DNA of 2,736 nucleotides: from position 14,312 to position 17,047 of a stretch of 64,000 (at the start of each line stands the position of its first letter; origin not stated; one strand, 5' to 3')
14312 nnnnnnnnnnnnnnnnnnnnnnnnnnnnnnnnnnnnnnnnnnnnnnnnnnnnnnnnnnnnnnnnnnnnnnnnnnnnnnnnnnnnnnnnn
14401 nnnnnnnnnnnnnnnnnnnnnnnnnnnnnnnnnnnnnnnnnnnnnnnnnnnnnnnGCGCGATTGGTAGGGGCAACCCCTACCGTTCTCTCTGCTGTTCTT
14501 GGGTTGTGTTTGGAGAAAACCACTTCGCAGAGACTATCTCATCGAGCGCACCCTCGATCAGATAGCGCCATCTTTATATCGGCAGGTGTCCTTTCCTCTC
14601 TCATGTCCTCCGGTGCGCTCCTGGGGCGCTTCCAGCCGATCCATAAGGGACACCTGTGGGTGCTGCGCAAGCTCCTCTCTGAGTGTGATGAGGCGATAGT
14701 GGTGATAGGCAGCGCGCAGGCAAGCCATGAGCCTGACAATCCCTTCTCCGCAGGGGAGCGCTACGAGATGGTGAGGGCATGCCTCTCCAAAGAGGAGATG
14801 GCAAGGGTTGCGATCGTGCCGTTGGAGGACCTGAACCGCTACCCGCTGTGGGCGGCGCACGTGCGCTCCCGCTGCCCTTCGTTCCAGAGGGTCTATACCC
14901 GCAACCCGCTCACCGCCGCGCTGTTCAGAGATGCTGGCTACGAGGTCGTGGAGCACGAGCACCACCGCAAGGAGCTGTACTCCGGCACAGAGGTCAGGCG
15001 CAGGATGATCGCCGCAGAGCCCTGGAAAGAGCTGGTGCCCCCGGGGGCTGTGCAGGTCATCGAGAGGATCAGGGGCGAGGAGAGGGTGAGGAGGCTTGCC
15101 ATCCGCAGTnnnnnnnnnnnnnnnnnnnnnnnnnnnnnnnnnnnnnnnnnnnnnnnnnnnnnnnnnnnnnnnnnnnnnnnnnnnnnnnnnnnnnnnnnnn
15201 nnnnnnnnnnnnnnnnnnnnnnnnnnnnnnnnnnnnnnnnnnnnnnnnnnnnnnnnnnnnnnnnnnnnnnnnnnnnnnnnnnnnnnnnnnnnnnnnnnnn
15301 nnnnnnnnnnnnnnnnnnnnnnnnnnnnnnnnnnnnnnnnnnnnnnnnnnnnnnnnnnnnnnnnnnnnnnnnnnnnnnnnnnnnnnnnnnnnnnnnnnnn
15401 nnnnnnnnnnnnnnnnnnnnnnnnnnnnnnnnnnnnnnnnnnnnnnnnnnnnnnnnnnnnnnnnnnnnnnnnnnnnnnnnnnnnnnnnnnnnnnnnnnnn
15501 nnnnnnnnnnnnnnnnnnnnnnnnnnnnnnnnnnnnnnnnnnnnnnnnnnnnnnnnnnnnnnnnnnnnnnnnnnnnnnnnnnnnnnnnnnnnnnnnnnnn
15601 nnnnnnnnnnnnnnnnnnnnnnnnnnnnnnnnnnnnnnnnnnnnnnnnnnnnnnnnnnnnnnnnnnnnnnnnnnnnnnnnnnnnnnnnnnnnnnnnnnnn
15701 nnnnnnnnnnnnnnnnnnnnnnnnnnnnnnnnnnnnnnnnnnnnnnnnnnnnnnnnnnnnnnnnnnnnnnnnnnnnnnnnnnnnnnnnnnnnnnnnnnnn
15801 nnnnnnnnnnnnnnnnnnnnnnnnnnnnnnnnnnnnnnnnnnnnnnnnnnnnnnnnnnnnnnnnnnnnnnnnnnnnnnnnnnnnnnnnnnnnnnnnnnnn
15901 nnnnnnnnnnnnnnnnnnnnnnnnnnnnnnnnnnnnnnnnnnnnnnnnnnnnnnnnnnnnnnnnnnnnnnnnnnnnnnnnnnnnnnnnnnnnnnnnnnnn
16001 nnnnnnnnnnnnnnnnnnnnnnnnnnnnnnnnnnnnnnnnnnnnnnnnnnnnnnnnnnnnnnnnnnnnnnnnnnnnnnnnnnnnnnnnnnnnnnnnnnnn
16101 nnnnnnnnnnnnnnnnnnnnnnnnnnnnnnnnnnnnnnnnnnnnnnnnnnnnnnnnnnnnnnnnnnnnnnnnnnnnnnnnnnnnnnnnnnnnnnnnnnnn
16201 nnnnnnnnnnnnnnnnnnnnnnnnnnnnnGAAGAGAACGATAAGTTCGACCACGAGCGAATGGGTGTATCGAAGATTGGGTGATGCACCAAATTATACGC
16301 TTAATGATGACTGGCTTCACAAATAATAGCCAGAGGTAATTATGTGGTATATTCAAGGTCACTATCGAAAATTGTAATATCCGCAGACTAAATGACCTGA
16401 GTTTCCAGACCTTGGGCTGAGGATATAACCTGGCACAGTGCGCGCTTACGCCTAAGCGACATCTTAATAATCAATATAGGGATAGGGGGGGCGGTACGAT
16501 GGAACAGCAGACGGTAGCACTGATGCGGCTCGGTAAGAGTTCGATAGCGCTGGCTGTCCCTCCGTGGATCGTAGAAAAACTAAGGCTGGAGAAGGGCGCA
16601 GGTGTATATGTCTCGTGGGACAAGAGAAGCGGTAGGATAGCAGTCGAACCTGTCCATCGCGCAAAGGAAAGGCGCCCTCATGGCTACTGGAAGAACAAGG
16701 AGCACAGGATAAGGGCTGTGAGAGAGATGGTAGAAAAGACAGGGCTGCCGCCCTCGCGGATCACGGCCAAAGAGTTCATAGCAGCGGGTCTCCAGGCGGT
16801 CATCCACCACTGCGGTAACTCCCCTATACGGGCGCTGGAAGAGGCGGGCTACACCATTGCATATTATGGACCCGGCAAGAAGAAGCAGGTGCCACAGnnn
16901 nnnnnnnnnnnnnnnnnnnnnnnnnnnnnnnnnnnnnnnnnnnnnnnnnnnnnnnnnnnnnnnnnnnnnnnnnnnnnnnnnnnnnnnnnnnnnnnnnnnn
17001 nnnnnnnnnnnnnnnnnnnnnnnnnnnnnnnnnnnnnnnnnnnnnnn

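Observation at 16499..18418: AbrB-like DNA-binding domain fused to eight tandem copies of an uncharacterised ~66-aa domain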

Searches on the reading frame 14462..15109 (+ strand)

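Call 10: search_protein_families(library=pfam, proteins=[window:14462-15109:+], max_evalue=0.001)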
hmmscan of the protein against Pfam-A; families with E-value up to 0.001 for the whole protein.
window:14462-15109:+ (216 aa): 1 family
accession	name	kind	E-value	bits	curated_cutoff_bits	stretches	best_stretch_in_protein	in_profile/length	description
PF01467.32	CTP_transf_like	-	1.5e-17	64.5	21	1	54-181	3-133/133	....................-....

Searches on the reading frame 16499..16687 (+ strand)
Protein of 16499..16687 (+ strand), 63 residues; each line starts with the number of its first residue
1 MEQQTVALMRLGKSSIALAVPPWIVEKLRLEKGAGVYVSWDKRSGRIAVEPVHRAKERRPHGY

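Call 7: search_protein_families(library=pfam, proteins=[window:16499-16687:+], max_evalue=1)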
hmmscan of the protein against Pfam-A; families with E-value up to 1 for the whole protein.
seq(63 aa): 2 families
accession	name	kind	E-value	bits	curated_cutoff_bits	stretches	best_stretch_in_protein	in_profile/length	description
PF03459.23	TOBE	-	0.053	14.2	22.3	1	4-41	20-58/64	TOBE domain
PF09263.16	PEX-2N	-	0.13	13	30.5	1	17-44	12-39/83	Peroxisome biogenesis factor 1, N-terminal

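Call 41: search_protein_families(library=pfam, proteins=[window:16499-16687:+], max_evalue=0.5)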
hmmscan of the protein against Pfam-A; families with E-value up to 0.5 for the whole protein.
seq(63 aa): 2 families
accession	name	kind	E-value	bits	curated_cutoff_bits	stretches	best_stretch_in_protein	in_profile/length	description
PF03459.23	TOBE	-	0.053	14.2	22.3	1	4-41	20-58/64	TOBE domain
PF09263.16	PEX-2N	-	0.13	13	30.5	1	17-44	12-39/83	Peroxisome biogenesis factor 1, N-terminal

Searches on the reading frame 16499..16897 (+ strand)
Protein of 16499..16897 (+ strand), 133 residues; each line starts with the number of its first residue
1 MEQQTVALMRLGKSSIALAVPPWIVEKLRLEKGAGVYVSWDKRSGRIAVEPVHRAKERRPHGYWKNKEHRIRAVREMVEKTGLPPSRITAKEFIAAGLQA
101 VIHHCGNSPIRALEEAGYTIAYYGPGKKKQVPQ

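Call 77: find_homologous_proteins(query=window:16499-16897:+, max_evalue=0.01)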
Query seq(133 aa): 194 candidates shared short words with the query, none scored E <= 0.01.
